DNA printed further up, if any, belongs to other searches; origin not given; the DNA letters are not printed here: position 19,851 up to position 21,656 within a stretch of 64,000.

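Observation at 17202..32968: Large element-borne glycan biosynthesis and modification island, including a B12-radical-SAM enzyme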

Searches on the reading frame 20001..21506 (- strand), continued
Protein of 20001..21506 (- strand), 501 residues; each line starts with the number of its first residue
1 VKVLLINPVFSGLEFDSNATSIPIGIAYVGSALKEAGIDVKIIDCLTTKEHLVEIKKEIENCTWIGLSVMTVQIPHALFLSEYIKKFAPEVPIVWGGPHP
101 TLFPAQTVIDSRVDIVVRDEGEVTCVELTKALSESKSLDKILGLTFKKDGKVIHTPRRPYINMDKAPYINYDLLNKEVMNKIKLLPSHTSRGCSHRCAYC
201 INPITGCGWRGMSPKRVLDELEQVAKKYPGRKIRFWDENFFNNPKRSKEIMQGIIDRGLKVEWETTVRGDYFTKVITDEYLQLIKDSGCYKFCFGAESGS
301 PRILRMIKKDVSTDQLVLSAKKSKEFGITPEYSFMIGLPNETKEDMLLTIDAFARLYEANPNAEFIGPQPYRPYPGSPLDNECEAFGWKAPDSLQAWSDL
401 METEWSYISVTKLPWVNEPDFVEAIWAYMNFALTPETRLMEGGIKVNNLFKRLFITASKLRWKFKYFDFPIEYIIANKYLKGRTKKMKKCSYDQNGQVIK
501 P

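Call 15: find_encoding_contigs(protein=P0040, flank=8000, max_places=2)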
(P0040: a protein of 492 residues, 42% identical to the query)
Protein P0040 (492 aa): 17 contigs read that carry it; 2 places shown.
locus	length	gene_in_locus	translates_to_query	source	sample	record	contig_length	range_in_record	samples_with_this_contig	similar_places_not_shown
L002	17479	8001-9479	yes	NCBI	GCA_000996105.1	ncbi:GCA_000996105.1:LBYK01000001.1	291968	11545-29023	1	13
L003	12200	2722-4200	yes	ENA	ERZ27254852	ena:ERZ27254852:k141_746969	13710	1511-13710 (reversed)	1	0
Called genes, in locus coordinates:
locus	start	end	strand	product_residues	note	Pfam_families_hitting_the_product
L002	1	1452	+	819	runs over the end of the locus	-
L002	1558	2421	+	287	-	PF01040:UbiA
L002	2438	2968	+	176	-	PF20221:DUF6580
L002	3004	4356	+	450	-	PF02310:B12-binding, PF04055:Radical_SAM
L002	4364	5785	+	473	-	PF00890:FAD_binding_2 (faint), PF01266:DAO (weak), PF01593:Amino_oxidase, PF03486:HI0933_like (weak), PF13450:NAD_binding_8, PF13738:Pyr_redox_3 (weak)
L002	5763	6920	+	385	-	-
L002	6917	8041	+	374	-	PF13439:Glyco_transf_4, PF13579:Glyco_trans_4_4, PF20706:GT4-conflict, PF00534:Glycos_transf_1, PF13692:Glyco_trans_1_4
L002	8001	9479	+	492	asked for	PF02310:B12-binding, PF04055:Radical_SAM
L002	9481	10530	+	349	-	PF20706:GT4-conflict, PF00534:Glycos_transf_1, PF13692:Glyco_trans_1_4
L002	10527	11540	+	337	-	PF13477:Glyco_trans_4_2 (faint), PF00534:Glycos_transf_1, PF13692:Glyco_trans_1_4 (weak)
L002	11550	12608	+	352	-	PF02350:Epimerase_2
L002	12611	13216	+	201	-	PF13489:Methyltransf_23, PF13649:Methyltransf_25 (faint), PF08241:Methyltransf_11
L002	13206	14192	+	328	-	PF04055:Radical_SAM, PF13186:SPASM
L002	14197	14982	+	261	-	PF01522:Polysacc_deac_1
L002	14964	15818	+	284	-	PF00535:Glycos_transf_2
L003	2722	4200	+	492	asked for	PF02310:B12-binding, PF04055:Radical_SAM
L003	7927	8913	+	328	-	PF04055:Radical_SAM, PF13186:SPASM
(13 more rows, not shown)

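Call 16: find_encoding_contigs(protein=P0004, flank=10000, max_places=2)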
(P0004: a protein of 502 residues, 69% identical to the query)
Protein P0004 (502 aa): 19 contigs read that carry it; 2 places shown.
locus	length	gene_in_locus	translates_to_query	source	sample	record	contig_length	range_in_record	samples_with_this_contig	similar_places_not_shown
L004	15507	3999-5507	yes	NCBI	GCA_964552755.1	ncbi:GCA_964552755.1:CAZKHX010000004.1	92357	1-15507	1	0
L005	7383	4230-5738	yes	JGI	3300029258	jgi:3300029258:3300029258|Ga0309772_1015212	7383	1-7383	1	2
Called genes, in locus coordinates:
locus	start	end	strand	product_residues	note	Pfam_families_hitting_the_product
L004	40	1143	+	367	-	PF13439:Glyco_transf_4, PF13579:Glyco_trans_4_4, PF20706:GT4-conflict, PF00534:Glycos_transf_1, PF13692:Glyco_trans_1_4, PF13524:Glyco_trans_1_2 (weak)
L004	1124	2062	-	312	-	PF00106:adh_short, PF01073:3Beta_HSD, PF01370:Epimerase, PF02719:Polysacc_synt_2, PF04321:RmlD_sub_bind, PF05368:NmrA, PF07993:NAD_binding_4, PF13460:NAD_binding_10, +1 more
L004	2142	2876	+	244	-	PF13489:Methyltransf_23, PF08241:Methyltransf_11 (weak), PF08242:Methyltransf_12, PF13847:Methyltransf_31 (weak)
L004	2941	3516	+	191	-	PF13489:Methyltransf_23 (weak), PF08241:Methyltransf_11, PF08242:Methyltransf_12 (weak), PF13649:Methyltransf_25, PF13847:Methyltransf_31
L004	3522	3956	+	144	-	-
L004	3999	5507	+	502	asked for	PF02310:B12-binding, PF04055:Radical_SAM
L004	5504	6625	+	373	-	PF13439:Glyco_transf_4, PF13579:Glyco_trans_4_4, PF00534:Glycos_transf_1, PF13692:Glyco_trans_1_4, PF13524:Glyco_trans_1_2 (weak)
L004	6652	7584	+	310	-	PF01073:3Beta_HSD, PF01370:Epimerase, PF02719:Polysacc_synt_2, PF04321:RmlD_sub_bind, PF05368:NmrA, PF07993:NAD_binding_4, PF13460:NAD_binding_10, PF16363:GDP_Man_Dehyd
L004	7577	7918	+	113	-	-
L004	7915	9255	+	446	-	PF02878:PGM_PMM_I, PF02879:PGM_PMM_II, PF02880:PGM_PMM_III, PF00408:PGM_PMM_IV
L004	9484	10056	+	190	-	-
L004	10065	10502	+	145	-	PF14602:Hexapep_2 (faint), PF25084:LbH_EIF2B, PF25087:GMPPB_C (weak), PF00132:Hexapep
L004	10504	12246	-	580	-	PF04068:Fer4_RLI (weak), PF12837:Fer4_6 (faint), PF14697:Fer4_21 (weak), PF00037:Fer4 (weak), PF00005:ABC_tran, PF02463:SMC_N (faint), PF13304:AAA_21 (faint), PF00005:ABC_tran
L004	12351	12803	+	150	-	PF01918:Alba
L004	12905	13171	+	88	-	-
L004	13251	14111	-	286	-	-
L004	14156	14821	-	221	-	PF00702:Hydrolase, PF12710:HAD (weak), PF13419:HAD_2, PF13242:Hydrolase_like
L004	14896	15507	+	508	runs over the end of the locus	-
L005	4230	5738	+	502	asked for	PF02310:B12-binding, PF04055:Radical_SAM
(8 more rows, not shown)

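Call 17: find_encoding_contigs(protein=P0003, flank=10000, max_places=2)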
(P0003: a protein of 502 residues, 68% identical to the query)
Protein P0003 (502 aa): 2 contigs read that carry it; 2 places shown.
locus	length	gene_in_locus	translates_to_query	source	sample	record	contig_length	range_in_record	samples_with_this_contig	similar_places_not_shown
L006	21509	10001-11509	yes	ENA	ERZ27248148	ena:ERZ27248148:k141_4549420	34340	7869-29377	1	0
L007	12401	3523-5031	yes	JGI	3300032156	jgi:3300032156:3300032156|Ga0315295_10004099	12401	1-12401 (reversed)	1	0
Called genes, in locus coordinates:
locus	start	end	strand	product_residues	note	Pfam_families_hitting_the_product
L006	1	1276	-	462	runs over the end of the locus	PF01943:Polysacc_synt, PF01554:MatE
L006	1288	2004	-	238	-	PF00483:NTP_transferase, PF12804:NTP_transf_3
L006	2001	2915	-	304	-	PF01073:3Beta_HSD, PF01370:Epimerase, PF02719:Polysacc_synt_2 (faint), PF04321:RmlD_sub_bind, PF07993:NAD_binding_4 (faint), PF16363:GDP_Man_Dehyd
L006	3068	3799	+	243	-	PF13489:Methyltransf_23, PF08242:Methyltransf_12 (weak), PF13847:Methyltransf_31 (weak)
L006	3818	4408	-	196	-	PF03141:Methyltransf_29 (weak), PF13489:Methyltransf_23, PF01209:Ubie_methyltran (faint), PF07021:MetW (weak), PF13847:Methyltransf_31, PF08241:Methyltransf_11, PF08242:Methyltransf_12, PF13649:Methyltransf_25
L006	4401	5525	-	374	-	PF20706:GT4-conflict, PF13439:Glyco_transf_4, PF13579:Glyco_trans_4_4, PF00534:Glycos_transf_1, PF13692:Glyco_trans_1_4, PF13524:Glyco_trans_1_2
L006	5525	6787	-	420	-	PF03721:UDPG_MGDP_dh_N, PF00984:UDPG_MGDP_dh, PF03720:UDPG_MGDP_dh_C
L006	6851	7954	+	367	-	PF13439:Glyco_transf_4, PF13579:Glyco_trans_4_4, PF20706:GT4-conflict, PF00534:Glycos_transf_1, PF13692:Glyco_trans_1_4, PF13524:Glyco_trans_1_2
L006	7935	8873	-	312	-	PF00106:adh_short, PF01073:3Beta_HSD, PF01370:Epimerase, PF02719:Polysacc_synt_2, PF04321:RmlD_sub_bind, PF05368:NmrA, PF07993:NAD_binding_4, PF13460:NAD_binding_10, +2 more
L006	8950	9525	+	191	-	PF13489:Methyltransf_23, PF08242:Methyltransf_12, PF08241:Methyltransf_11, PF13649:Methyltransf_25 (weak), PF13847:Methyltransf_31 (weak)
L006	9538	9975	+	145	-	-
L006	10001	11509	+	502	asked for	PF02310:B12-binding, PF04055:Radical_SAM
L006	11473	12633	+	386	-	PF13439:Glyco_transf_4, PF13579:Glyco_trans_4_4, PF00534:Glycos_transf_1, PF13692:Glyco_trans_1_4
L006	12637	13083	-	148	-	PF25087:GMPPB_C (faint), PF00132:Hexapep, PF14602:Hexapep_2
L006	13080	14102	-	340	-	PF13480:Acetyltransf_6, PF02388:FemAB (weak)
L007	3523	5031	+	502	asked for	PF02310:B12-binding, PF04055:Radical_SAM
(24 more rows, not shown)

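Call 18: find_encoding_contigs(protein=P0005, flank=10000, max_places=2)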
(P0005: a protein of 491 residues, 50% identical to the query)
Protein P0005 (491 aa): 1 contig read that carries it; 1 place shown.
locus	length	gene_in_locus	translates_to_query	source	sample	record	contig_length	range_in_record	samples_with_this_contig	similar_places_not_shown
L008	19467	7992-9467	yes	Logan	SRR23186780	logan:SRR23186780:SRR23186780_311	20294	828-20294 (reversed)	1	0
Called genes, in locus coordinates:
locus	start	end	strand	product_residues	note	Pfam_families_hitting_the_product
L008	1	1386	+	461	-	?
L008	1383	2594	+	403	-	PF13439:Glyco_transf_4, PF13579:Glyco_trans_4_4 (weak), PF20706:GT4-conflict, PF00534:Glycos_transf_1, PF13692:Glyco_trans_1_4, PF13524:Glyco_trans_1_2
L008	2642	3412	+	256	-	PF01522:Polysacc_deac_1, PF03065:Glyco_hydro_57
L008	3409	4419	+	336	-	PF02388:FemAB (weak), PF13480:Acetyltransf_6, PF02388:FemAB (weak)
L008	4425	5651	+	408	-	PF01041:DegT_DnrJ_EryC1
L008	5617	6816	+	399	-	PF13439:Glyco_transf_4, PF13579:Glyco_trans_4_4, PF20706:GT4-conflict, PF00534:Glycos_transf_1, PF13692:Glyco_trans_1_4, PF13524:Glyco_trans_1_2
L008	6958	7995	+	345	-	PF13579:Glyco_trans_4_4 (weak), PF13439:Glyco_transf_4, PF00534:Glycos_transf_1, PF13692:Glyco_trans_1_4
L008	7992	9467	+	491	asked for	PF02310:B12-binding, PF04055:Radical_SAM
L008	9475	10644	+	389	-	PF13439:Glyco_transf_4, PF20706:GT4-conflict (weak), PF00534:Glycos_transf_1, PF13692:Glyco_trans_1_4, PF13524:Glyco_trans_1_2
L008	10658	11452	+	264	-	PF05219:DREV (weak), PF08003:Methyltransf_9 (weak), PF13489:Methyltransf_23, PF01209:Ubie_methyltran (weak), PF08241:Methyltransf_11, PF08242:Methyltransf_12, PF13649:Methyltransf_25, PF13847:Methyltransf_31, +1 more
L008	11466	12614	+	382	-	PF02310:B12-binding, PF04055:Radical_SAM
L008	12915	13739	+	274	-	PF01135:PCMT, PF01209:Ubie_methyltran, PF05401:NodS (weak), PF13489:Methyltransf_23, PF13847:Methyltransf_31, PF08241:Methyltransf_11, PF08242:Methyltransf_12, PF13649:Methyltransf_25, +2 more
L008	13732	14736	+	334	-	PF04055:Radical_SAM, PF13186:SPASM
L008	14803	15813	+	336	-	PF13524:Glyco_trans_1_2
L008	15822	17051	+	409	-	PF13439:Glyco_transf_4, PF13579:Glyco_trans_4_4, PF20706:GT4-conflict (weak), PF00534:Glycos_transf_1, PF13692:Glyco_trans_1_4, PF13524:Glyco_trans_1_2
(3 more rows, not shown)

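Call 28: find_related_loci(query=window:20001-21506:-, collection=viral_contigs, flank=10000)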
Query window:20001-21506:- (501 aa) in viral_contigs; peptide patterns used: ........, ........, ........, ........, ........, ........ (x = any residue, [..] = any of these).
4 stretches matched a pattern, but none encodes a relative of the query by tblastn (E <= 1e-3).

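Call 31: find_related_loci(query=A1, collection=genome_contigs, flank=8000)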
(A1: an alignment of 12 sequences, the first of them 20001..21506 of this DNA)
Query A1 (501 aa) in genome_contigs; peptide patterns used: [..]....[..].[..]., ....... (x = any residue, [..] = any of these).
183 stretches matched a pattern; 98 encode a relative of the query (tblastn E <= 1e-3); the best 80 are kept; 80 distinct loci.
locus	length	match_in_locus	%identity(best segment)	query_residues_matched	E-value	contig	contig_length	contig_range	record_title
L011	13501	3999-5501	69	1-499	0e+0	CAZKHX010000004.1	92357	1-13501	MAG TPA_asm: Candidatus Micrarchaeota archaeon isolate binchicken_co334_50 genome assembly, contig: NODE_304_length_9235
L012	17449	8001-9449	44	2-485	8e-137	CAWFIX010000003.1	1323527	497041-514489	MAG: Candidatus Uhrbacteria bacterium isolate MFD04716.bin.1.309 genome assembly, contig: contig_8561, whole genome shot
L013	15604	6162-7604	44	2-480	3e-136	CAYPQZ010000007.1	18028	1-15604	MAG TPA_asm: uncultured Candidatus Saccharibacteria bacterium isolate SRP067234_co1_67 genome assembly, contig: k99_7077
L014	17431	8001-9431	45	2-480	1e-136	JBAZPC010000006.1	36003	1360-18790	MAG: Candidatus Paceibacterota bacterium isolate SO_2017_SWC_20 scaffold_1017_c1_LP-4_2017, whole genome shotgun sequenc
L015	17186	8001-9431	43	2-480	5e-134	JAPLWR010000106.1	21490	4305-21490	MAG: Candidatus Magasanikiibacteriota bacterium isolate LacPavin_0419_WC70L_MAG_37_6 LacPavin_0419_WC70L_scaffold_199569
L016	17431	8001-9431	44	2-480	1e-133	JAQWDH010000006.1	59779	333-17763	MAG: Patescibacteria group bacterium isolate STF2_47 NODE_934_length_59779_cov_9.214695_Sandtown_F2, whole genome shotgu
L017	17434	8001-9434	44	1-480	2e-133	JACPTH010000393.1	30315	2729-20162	MAG: bacterium isolate NC_groundwater_727_Ag_S-0.65um_43_6 S37_SO-6_scaffold_4258, whole genome shotgun sequence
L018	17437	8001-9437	44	2-478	7e-133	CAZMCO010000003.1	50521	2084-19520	MAG TPA_asm: uncultured Candidatus Saccharibacteria bacterium isolate SRP068000_co1_601 genome assembly, contig: NODE_57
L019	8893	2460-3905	43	2-480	1e-132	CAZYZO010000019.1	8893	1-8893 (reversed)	MAG TPA_asm: uncultured Candidatus Saccharibacteria bacterium isolate binchicken_co34_320 genome assembly, contig: NODE_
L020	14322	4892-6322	44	2-480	2e-131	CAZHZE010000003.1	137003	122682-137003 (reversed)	MAG TPA_asm: uncultured Gammaproteobacteria bacterium isolate SRP263991_co7_529 genome assembly, contig: NODE_56_length_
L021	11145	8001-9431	42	2-480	2e-131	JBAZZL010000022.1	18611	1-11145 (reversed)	MAG: Patescibacteria group bacterium isolate SO_2017_GW3_15 scaffold_1643_c1_OW296A_2017, whole genome shotgun sequence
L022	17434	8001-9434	43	1-480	4e-131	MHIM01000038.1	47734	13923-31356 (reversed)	MAG: Candidatus Buchananbacteria bacterium RIFCSPLOWO2_01_FULL_39_33 rifcsplowo2_01_scaffold_743, whole genome shotgun s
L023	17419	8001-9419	45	2-476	4e-131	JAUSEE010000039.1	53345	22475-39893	MAG: Candidatus Buchananbacteria bacterium isolate E14_maxbin.167 E14_k141_1526292, whole genome shotgun sequence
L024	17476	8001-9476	43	2-480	3e-131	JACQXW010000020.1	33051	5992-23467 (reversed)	MAG: Candidatus Terrybacteria bacterium isolate NC_groundwater_1525_Pr4_S-0.2um_41_30 SR1-18-Sp2_scaffold_10726, whole g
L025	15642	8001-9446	44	1-480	6e-136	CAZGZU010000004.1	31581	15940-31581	MAG TPA_asm: uncultured Candidatus Saccharibacteria bacterium isolate binchicken_co178_102 genome assembly, contig: NODE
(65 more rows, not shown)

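Call 48: search_dna_similar(query=window:20001-21506:-, collection=phages, mode=protein, max_evalue=0.001, max_rows=15)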
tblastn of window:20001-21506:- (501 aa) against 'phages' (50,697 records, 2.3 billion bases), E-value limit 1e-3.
Records with a match: 9; places in all: 9; records where one place covers at least 80% of the query: 0.
Best place of each record, by identity: <60% 9.
By first word of the organism name: Bacteriophage 7; Streptomyces 2.
By host as written in the record: - 7; Streptomyces flavovirens 2.
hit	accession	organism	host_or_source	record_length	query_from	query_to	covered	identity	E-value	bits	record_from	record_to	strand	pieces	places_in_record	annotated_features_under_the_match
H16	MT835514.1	Bacteriophage sp.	human fecal samples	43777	46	416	74%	24.7%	4e-8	62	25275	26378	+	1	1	record has no annotation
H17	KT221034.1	Streptomyces phage SF3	Streptomyces flavovirens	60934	18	404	77%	22.3%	1e-19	99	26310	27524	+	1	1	hypothetical protein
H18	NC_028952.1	Streptomyces phage SF3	Streptomyces flavovirens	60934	18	404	77%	22.3%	1e-19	99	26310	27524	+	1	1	B12-binding domain-containing radical SAM protein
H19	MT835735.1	Bacteriophage sp.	human fecal samples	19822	192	449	51%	23.4%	1e-5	54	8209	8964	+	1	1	record has no annotation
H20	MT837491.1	Bacteriophage sp.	human fecal samples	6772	150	387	48%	22.0%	4e-4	49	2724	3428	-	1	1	record has no annotation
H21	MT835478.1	Bacteriophage sp.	human fecal samples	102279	192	378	37%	24.8%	6e-6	55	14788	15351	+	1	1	record has no annotation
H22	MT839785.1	Bacteriophage sp.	human fecal samples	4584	192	356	33%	24.7%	6e-6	55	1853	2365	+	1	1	record has no annotation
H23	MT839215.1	Bacteriophage sp.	human fecal samples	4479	192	355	33%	24.7%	1e-5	54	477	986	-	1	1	record has no annotation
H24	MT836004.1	Bacteriophage sp.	human fecal samples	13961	192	356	33%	22.2%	4e-4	49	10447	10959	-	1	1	record has no annotation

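Call 49: search_dna_similar(query=window:20001-21506:-, collection=plasmids, mode=protein, max_evalue=0.001, max_rows=15)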
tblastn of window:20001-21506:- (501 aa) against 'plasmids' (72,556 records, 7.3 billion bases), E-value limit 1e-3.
Records with a match: 185; places in all: 214; records where one place covers at least 80% of the query: 13.
Best place of each record, by identity: <60% 185.
By first word of the organism name: Streptomyces 29; Bacillus 25; Azospirillum 13; Rhizobium 13; Mycetohabitans 9; Priestia 8; Sinorhizobium 5; Clostridium 4; Nocardia 4; Paraburkholderia 4; and 51 more.
By predicted mobility (MOB-suite, as given by PLSDB): non-mobilizable 134; mobilizable 30; conjugative 21.
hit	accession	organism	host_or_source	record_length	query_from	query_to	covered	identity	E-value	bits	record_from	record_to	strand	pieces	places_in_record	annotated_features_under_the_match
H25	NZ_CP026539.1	Solidesulfovibrio carbinolicus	-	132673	1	426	85%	28.7%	1e-35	149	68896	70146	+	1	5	radical SAM protein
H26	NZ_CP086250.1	Clostridium estertheticum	single colony,beef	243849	23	418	79%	28.8%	5e-25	117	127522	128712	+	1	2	radical SAM protein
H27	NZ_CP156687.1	Burkholderia stagnalis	Bacterial cells,soils collected in ...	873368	2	418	83%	27.0%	4e-27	123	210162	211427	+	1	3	radical SAM protein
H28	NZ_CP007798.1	Azospirillum argentinense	Triticum aestivum L.,Root,wheat ...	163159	1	430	86%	26.0%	1e-21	107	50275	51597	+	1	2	cobalamin-dependent protein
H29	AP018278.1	Calothrix sp. NIES-4101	-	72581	22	435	83%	26.7%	3e-38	156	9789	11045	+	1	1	putative Mg-protoporphyrin IX monomethyl ester oxidative cyclase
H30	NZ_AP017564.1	Pseudanabaena sp. ABRG5-3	-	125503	1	379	76%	28.8%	2e-25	118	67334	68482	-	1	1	bchE: magnesium-protoporphyrin IX monomethyl ester anaerobic oxidative ...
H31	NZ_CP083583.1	Kovacikia minuta CCNUW1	cell culture,fresh water lake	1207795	1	379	76%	28.2%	9e-25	116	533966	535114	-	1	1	record has no annotation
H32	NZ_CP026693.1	Nostoc sp. 'Lobaria pulmonaria (5183) cyanobiont'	Lobaria pulmonaria thallus,lichen ...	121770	1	380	76%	28.0%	7e-15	86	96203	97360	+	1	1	radical SAM protein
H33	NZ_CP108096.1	Streptomyces sp. NBC_00239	-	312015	22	418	79%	26.6%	9e-30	131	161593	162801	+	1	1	radical SAM protein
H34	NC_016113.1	Streptantibioticus cattleyicolor NRRL 8057 = DSM 46488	-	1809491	1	350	70%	30.1%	2e-32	139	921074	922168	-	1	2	none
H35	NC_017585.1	Streptantibioticus cattleyicolor NRRL 8057 = DSM 46488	-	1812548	1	350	70%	30.1%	2e-32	139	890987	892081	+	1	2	none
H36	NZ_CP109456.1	Streptomyces sp. NBC_01456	-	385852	22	418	79%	26.4%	4e-30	132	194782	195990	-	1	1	radical SAM protein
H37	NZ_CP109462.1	Streptomyces sp. NBC_01454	-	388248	22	418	79%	26.4%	4e-30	132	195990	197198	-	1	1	radical SAM protein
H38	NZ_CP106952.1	Eleftheria terrae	soil sample,soil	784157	1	388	77%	27.0%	4e-25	117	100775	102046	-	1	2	cobalamin-dependent protein | radical SAM protein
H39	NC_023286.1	Streptomyces sp. F12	-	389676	22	418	79%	26.1%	3e-29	130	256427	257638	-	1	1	B12-binding domain-containing radical SAM protein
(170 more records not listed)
